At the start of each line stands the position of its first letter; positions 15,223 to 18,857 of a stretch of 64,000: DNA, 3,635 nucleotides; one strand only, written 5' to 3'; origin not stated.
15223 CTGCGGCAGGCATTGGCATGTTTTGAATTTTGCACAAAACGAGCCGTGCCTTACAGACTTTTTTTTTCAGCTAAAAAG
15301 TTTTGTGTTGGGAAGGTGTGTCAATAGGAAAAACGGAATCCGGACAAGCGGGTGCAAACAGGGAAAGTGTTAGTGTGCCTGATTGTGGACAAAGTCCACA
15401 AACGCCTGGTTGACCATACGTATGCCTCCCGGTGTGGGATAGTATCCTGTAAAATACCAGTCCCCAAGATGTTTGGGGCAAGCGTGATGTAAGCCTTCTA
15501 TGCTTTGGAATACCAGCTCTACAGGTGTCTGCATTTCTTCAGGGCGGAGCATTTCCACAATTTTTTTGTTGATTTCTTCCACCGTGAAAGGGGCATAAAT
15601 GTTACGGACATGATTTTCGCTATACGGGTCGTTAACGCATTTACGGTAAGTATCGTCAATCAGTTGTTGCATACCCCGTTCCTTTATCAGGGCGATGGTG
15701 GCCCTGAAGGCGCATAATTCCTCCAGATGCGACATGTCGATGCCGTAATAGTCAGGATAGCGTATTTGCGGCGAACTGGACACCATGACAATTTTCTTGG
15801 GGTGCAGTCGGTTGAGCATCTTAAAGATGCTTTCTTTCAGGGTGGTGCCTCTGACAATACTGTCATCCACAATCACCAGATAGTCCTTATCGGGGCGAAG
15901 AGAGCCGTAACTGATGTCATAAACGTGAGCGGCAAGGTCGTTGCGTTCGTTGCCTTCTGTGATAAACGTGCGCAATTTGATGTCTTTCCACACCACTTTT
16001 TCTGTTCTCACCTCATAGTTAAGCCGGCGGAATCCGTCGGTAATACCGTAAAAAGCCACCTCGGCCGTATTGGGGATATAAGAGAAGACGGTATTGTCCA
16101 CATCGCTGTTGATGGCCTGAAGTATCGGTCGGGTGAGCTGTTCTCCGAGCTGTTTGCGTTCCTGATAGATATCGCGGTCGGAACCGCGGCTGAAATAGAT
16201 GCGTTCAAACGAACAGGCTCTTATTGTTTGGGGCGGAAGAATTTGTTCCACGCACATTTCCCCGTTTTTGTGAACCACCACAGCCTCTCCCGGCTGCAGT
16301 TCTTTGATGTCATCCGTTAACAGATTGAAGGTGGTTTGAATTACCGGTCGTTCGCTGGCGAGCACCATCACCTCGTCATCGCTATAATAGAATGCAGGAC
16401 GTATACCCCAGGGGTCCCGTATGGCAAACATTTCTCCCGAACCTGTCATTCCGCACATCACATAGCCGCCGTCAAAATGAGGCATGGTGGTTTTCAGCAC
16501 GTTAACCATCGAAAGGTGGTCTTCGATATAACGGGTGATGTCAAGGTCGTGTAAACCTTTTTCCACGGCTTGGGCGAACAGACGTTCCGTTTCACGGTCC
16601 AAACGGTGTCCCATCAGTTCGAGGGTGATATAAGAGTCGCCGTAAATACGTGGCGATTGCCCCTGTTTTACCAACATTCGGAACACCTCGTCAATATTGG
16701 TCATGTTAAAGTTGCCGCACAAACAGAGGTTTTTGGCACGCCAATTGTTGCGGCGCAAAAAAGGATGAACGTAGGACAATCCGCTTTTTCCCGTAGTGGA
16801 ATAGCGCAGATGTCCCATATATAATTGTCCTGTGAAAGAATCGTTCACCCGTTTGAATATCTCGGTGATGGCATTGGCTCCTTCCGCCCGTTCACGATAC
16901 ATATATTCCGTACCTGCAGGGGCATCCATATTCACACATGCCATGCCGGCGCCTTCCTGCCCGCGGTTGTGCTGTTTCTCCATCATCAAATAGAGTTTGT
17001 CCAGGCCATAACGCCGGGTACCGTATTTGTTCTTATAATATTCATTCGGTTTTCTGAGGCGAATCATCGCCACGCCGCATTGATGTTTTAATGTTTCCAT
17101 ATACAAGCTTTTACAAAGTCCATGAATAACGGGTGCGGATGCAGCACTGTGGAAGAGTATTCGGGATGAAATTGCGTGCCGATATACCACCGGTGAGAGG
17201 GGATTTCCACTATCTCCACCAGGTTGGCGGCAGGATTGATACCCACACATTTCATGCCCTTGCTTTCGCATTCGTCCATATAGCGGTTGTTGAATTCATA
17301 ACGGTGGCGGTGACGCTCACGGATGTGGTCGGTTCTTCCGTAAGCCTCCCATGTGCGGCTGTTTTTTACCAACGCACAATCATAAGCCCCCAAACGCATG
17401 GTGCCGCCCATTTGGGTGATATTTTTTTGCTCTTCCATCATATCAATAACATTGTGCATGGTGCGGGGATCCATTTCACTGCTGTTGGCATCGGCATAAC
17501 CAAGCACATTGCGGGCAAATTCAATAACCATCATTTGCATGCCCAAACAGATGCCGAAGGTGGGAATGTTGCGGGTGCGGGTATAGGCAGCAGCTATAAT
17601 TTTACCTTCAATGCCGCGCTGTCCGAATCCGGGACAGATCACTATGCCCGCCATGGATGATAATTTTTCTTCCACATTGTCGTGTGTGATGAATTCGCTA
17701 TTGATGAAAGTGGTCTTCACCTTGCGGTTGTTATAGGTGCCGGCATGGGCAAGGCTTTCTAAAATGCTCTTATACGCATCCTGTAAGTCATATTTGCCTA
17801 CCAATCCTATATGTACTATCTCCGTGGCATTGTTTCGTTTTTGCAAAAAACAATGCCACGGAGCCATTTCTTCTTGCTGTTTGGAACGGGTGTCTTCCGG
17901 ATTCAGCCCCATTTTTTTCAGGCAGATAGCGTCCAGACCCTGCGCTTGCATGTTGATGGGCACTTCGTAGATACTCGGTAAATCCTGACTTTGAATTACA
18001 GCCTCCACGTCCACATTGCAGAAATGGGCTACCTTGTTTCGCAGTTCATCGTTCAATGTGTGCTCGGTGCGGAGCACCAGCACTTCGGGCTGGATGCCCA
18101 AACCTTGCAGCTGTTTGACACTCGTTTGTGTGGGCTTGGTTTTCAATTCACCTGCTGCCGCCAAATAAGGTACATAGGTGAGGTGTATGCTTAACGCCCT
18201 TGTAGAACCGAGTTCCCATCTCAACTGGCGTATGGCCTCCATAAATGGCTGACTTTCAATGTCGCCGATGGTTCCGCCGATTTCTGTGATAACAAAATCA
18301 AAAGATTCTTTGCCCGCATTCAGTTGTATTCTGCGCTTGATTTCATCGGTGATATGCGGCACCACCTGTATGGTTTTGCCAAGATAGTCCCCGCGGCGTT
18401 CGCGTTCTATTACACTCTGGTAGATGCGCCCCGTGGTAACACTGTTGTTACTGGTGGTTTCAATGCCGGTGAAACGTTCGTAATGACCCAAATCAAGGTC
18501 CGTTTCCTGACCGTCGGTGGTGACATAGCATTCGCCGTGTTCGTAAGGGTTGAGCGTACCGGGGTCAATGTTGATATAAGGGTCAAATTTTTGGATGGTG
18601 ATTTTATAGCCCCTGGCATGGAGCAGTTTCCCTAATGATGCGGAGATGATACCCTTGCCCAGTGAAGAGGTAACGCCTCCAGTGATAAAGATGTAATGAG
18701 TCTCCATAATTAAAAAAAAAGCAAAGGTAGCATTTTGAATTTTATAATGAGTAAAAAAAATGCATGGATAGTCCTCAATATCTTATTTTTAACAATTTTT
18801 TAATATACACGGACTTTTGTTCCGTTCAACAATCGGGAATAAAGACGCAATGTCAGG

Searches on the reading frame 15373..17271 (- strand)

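Call 21: search_protein_families(library=pfam, proteins=[window:15373-17271:-], max_evalue=0.001)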
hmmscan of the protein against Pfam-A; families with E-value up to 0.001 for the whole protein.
window:15373-17271:- (633 aa): 2 families
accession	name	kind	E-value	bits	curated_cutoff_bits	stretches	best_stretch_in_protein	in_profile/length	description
PF13522.11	GATase_6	-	2.1e-06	28.2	27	1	145-307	7-130/130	Glutamine amidotransferase domain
PF13537.11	GATase_7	-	5.4e-06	26.9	25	1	257-311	65-121/123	Glutamine amidotransferase domain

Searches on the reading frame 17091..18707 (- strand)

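Call 21: search_protein_families(library=pfam, proteins=[window:17091-18707:-], max_evalue=0.001)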
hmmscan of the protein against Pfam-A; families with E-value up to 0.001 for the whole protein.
window:17091-18707:- (539 aa): 3 families
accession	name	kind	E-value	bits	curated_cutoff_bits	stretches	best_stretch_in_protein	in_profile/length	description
PF06418.20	CTP_synth_N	-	4.9e-123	410.1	26.1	1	4-268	1-265/265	CTP synthase N-terminus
PF00117.34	GATase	-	2.4e-37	128.9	22.8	1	308-533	2-189/190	Glutamine amidotransferase class-I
PF07722.19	Peptidase_C26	-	7.9e-07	29.5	20.5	1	377-516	102-219/219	Peptidase C26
